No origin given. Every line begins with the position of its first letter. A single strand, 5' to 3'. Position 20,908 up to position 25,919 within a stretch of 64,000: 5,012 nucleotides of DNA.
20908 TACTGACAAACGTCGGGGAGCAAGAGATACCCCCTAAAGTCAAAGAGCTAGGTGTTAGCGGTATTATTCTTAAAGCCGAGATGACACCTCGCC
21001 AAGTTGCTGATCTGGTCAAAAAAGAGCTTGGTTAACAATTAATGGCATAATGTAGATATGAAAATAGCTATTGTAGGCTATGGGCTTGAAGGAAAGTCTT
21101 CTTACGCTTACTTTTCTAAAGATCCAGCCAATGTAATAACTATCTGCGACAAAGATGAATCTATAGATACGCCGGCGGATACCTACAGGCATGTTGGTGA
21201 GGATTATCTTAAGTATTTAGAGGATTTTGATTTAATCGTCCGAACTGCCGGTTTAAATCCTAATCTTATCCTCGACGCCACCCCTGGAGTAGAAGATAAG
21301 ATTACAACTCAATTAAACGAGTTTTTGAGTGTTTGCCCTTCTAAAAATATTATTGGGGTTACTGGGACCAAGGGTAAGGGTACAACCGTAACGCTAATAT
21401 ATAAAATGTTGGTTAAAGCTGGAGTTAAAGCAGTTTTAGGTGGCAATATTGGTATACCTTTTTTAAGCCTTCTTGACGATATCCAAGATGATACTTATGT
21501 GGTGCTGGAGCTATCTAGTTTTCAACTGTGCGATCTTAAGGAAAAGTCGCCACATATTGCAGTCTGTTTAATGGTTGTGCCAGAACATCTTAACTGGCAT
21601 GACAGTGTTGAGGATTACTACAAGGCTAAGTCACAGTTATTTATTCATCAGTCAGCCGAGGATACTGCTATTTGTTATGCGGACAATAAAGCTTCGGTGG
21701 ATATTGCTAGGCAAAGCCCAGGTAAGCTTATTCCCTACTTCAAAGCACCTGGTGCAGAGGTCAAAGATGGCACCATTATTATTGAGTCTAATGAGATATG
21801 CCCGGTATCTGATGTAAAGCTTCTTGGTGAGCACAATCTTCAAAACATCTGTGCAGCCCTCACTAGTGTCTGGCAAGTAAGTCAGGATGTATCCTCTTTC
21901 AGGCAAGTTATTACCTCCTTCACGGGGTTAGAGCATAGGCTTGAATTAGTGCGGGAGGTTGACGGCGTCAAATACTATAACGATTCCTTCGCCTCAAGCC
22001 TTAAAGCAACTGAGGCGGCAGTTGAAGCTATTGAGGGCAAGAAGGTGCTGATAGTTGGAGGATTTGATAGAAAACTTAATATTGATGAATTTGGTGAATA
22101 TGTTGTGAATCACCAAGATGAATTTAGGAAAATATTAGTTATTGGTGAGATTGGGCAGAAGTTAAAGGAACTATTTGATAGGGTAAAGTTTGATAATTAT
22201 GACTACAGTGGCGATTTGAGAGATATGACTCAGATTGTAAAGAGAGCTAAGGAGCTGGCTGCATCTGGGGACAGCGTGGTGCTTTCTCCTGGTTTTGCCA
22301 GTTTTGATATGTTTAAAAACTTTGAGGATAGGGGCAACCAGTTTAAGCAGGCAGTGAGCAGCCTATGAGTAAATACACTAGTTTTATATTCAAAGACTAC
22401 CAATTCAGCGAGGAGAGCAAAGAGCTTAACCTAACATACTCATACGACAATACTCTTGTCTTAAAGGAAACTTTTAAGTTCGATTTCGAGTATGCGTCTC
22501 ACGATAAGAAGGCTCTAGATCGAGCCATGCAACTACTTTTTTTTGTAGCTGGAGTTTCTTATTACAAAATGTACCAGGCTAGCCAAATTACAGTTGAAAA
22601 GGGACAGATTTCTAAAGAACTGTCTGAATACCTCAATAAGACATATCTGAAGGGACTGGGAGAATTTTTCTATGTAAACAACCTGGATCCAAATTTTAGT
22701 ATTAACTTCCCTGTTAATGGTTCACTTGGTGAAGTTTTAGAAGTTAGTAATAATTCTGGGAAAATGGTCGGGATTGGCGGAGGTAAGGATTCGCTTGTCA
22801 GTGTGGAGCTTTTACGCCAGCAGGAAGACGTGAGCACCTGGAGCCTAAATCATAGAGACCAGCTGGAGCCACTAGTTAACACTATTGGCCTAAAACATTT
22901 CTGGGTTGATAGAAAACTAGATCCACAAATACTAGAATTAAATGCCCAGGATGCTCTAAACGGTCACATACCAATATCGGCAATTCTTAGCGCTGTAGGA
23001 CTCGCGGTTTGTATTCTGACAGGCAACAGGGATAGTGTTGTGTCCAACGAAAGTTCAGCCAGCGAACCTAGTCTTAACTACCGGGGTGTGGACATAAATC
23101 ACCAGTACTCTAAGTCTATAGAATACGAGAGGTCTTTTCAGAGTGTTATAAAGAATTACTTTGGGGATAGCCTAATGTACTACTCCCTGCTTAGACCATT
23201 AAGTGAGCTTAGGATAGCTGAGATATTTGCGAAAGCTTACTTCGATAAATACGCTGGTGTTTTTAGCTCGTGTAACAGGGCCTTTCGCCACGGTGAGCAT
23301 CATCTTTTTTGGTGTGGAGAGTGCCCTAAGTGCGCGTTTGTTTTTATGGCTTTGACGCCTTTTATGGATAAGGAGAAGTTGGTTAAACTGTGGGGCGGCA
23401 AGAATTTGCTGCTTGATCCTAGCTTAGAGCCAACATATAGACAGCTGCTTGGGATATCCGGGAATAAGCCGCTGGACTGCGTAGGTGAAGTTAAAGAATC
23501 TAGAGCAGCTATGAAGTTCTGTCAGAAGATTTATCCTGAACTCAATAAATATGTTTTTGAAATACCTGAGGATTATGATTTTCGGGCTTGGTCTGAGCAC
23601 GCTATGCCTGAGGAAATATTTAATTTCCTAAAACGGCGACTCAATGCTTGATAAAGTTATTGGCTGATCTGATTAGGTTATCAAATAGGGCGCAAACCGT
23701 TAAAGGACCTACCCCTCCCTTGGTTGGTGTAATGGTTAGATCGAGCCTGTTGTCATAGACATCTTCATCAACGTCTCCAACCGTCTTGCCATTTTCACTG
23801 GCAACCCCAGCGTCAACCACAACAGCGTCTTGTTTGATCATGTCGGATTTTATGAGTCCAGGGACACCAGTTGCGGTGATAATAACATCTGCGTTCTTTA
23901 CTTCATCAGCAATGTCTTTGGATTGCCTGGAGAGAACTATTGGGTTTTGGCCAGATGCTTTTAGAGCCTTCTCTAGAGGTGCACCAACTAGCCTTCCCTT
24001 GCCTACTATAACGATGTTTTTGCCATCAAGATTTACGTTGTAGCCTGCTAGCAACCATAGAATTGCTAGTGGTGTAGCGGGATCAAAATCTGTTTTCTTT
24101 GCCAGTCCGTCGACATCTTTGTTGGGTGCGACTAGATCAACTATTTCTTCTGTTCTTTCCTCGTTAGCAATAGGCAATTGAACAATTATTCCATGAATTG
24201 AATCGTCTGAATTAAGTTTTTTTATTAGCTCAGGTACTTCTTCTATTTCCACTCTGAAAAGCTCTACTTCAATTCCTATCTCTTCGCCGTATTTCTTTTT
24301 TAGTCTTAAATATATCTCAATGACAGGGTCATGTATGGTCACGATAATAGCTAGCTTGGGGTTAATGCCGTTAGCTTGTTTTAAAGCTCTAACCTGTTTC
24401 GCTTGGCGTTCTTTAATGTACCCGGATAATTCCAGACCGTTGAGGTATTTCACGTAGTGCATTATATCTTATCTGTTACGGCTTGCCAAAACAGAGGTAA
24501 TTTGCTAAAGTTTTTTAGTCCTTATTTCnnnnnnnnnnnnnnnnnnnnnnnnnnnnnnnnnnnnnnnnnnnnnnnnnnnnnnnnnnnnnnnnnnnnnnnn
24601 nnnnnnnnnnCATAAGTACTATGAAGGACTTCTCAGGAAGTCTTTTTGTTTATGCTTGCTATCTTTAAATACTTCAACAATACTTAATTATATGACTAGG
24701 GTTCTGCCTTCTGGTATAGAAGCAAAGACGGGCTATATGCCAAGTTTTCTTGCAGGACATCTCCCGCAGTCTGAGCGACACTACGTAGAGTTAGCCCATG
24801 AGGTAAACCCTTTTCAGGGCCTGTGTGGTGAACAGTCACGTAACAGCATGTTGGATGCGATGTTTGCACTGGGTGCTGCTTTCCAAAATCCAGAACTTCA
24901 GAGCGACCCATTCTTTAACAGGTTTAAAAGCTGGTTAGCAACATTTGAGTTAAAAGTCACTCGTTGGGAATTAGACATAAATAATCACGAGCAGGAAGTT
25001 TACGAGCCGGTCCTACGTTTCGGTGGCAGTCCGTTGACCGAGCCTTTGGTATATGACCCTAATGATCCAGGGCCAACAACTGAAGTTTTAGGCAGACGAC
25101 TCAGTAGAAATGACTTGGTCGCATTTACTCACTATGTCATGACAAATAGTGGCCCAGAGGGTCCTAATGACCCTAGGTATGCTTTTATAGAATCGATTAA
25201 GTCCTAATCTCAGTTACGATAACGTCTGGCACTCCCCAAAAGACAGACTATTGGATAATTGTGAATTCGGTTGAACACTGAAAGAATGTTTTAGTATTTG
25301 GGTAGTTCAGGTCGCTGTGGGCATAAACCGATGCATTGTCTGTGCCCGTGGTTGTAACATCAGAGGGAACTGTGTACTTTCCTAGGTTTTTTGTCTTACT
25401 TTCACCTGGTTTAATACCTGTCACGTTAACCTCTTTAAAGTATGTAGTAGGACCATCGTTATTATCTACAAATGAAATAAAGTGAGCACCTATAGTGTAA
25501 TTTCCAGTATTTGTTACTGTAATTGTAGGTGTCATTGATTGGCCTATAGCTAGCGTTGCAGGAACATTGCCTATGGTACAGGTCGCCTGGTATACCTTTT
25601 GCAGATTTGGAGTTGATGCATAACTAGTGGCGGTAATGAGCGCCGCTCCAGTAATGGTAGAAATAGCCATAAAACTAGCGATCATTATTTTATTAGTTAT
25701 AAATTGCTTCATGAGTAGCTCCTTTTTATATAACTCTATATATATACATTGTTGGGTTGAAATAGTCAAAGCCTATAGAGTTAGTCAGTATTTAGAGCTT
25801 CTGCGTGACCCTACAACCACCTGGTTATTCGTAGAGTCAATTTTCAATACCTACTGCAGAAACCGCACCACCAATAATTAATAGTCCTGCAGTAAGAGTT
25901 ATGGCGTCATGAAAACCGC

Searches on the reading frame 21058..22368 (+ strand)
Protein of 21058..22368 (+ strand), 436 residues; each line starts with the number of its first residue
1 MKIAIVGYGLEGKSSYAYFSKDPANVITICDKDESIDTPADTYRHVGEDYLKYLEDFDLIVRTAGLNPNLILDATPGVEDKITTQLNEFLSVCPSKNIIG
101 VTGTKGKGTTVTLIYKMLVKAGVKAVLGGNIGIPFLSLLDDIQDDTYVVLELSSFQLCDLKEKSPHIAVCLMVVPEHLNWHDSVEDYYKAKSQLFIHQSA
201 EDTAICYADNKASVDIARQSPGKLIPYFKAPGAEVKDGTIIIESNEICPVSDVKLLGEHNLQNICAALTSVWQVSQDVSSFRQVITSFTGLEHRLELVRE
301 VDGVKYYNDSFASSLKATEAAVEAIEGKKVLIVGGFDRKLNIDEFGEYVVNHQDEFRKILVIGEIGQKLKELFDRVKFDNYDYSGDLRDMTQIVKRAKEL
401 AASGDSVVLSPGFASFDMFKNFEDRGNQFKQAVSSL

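Call 3: search_protein_families(library=pfam, proteins=[window:21058-22368:+], max_evalue=0.01)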
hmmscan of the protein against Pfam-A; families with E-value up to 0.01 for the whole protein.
window:21058-22368:+ (436 aa): 2 families
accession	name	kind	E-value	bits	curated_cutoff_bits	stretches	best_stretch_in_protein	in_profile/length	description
PF08245.18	Mur_ligase_M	-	9e-25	88.2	24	1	101-270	1-199/200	Mur ligase middle domain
PF02875.26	Mur_ligase_C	-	4.8e-10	40.8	28.4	1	293-411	1-125/127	Mur ligase, glutamate ligase domain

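Call 4: search_protein_families(library=ncbifam, proteins=[window:21058-22368:+], max_evalue=0.01)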
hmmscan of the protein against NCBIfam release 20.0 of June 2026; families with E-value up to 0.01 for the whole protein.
window:21058-22368:+ (436 aa): 22 families
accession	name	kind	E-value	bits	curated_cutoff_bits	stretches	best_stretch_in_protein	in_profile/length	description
TIGR01087.1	murD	equivalog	2.8e-102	343.1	211.95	1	2-434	1-440/441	UDP-N-acetylmuramoyl-L-alanine--D-glutamate ligase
TIGR01085.1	murE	subfamily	7e-24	84.6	257.3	2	146-325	157-352/472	UDP-N-acetylmuramyl-tripeptide synthetase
TIGR01143.1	murF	subfamily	1.4e-22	80.3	288.6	1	95-395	73-392/418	UDP-N-acetylmuramoyl-tripeptide--D-alanyl-D-alanine ligase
NF001126.0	PRK00139.1-4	equivalog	5.7e-21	74.6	373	2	146-318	173-355/486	UDP-N-acetylmuramoyl-L-alanyl-D-glutamate--2,6-diaminopimelate ligase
NF001124.0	PRK00139.1-2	equivalog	2.1e-20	72.9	476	1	87-330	101-379/500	UDP-N-acetylmuramoyl-L-alanyl-D-glutamate--2,6-diaminopimelate ligase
TIGR01082.1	murC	equivalog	5e-19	68.7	335.1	1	91-323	95-335/449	UDP-N-acetylmuramate--L-alanine ligase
NF053647.1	pMurD2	equivalog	4.2e-17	62.2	550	1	1-229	1-233/405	pseudomurein biosynthesis peptide ligase pMurD2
NF008896.0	PRK11929.1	equivalog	5.1e-15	54.4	1023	2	95-219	111-256/965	bifunctional UDP-N-acetylmuramoyl-L-alanyl-D-glutamate--2,6-diaminopimelate ligase MurE/UDP-N-acetylmuramoyl-tripeptide--D-alanyl-D-alanine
NF010628.0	PRK14022.1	equivalog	7.5e-15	54.6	536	1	145-409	179-452/483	UDP-N-acetylmuramoyl-L-alanyl-D-glutamate--L-lysine ligase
NF053645.1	pMurC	equivalog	4.8e-13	48.6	560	1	51-217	56-231/492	pseudomurein biosynthesis peptide ligase pMurC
NF053648.1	pMurE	equivalog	1e-11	44.3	600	2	165-301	190-327/464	pseudomurein biosynthesis peptide ligase pMurE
NF001123.0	PRK00139.1-1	equivalog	6.8e-11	41.5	586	2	144-325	174-370/493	UDP-N-acetylmuramoyl-L-alanyl-D-glutamate--2,6-diaminopimelate ligase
NF053646.1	pMurD1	equivalog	4.8e-10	38.7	610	1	95-338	108-362/465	pseudomurein biosynthesis peptide ligase pMurD1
NF033197.0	F430_CfbE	equivalog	6e-10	38.7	250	2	254-394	265-417/430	coenzyme F430 synthase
TIGR01081.1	mpl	equivalog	4.2e-09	35.9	388.7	1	252-328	271-346/448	UDP-N-acetylmuramate:L-alanyl-gamma-D-glutamyl-meso-diaminopimelate ligase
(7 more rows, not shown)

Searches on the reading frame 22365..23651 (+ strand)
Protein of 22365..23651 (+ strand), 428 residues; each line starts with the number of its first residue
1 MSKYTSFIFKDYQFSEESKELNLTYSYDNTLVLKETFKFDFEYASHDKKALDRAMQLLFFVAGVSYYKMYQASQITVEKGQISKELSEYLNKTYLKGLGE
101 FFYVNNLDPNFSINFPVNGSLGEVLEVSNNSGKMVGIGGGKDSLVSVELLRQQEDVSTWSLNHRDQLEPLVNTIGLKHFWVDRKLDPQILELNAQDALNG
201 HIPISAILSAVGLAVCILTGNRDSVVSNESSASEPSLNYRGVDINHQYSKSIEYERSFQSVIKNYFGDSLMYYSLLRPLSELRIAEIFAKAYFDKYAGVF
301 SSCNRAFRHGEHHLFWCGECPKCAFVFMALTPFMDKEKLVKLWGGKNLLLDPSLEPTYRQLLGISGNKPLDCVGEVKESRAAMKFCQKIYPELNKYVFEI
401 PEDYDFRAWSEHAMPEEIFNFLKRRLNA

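Call 3: search_protein_families(library=pfam, proteins=[window:22365-23651:+], max_evalue=0.01)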
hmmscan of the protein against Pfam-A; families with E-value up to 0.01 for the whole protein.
window:22365-23651:+ (428 aa): 0 families

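Call 4: search_protein_families(library=ncbifam, proteins=[window:22365-23651:+], max_evalue=0.01)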
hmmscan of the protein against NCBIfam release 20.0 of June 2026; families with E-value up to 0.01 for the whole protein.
window:22365-23651:+ (428 aa): 1 family
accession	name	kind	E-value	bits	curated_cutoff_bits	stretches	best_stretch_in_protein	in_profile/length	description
NF041275.1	MurL_Xanthmoales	equivalog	4.5e-105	351.7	700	1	5-385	8-392/447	UDP-N-acetyl-alpha-D-muramoyl-L-alanyl-L-glutamate epimerase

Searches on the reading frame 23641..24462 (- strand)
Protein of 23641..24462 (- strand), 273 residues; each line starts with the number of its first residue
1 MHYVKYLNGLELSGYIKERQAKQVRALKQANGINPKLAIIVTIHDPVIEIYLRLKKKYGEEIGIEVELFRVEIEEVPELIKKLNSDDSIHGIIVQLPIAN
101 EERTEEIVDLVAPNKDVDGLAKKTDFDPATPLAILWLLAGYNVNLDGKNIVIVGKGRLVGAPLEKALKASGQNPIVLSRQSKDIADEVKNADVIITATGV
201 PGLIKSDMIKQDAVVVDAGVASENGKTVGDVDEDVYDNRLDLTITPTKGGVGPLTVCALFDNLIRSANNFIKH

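Call 68: search_protein_families(library=pfam, max_evalue=0.01, proteins=[window:23641-24462:-])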
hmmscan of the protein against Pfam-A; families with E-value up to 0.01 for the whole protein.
window:23641-24462:- (273 aa): 3 families
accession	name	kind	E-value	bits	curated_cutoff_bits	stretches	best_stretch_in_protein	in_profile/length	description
PF02882.25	THF_DHG_CYH_C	-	5.7e-40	136.7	27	1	122-268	11-157/160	Tetrahydrofolate dehydrogenase/cyclohydrolase, NAD(P)-binding domain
PF00763.28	THF_DHG_CYH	-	1.2e-24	87.2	32.8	1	7-118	1-115/115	Tetrahydrofolate dehydrogenase/cyclohydrolase, catalytic domain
PF01262.27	AlaDh_PNT_C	-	0.0011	18.9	23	1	175-228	77-136/214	Alanine dehydrogenase/PNT, C-terminal domain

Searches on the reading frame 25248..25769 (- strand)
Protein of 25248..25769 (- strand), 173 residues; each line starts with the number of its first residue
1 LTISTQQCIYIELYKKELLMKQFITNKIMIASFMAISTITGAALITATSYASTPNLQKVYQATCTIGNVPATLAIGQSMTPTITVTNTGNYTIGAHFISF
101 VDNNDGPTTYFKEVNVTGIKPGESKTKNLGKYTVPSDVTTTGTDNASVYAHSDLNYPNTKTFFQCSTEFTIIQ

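Call 3: search_protein_families(library=pfam, proteins=[window:25248-25769:-], max_evalue=0.01)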
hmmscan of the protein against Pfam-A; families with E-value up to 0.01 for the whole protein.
window:25248-25769:- (173 aa): 1 family
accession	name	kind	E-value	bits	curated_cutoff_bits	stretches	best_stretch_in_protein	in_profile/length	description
PF07705.17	CARDB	-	0.0012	19.5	22.7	1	67-129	9-67/101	CARDB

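Call 4: search_protein_families(library=ncbifam, proteins=[window:25248-25769:-], max_evalue=0.01)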
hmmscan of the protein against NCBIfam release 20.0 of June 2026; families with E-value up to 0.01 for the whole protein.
window:25248-25769:- (173 aa): 0 families
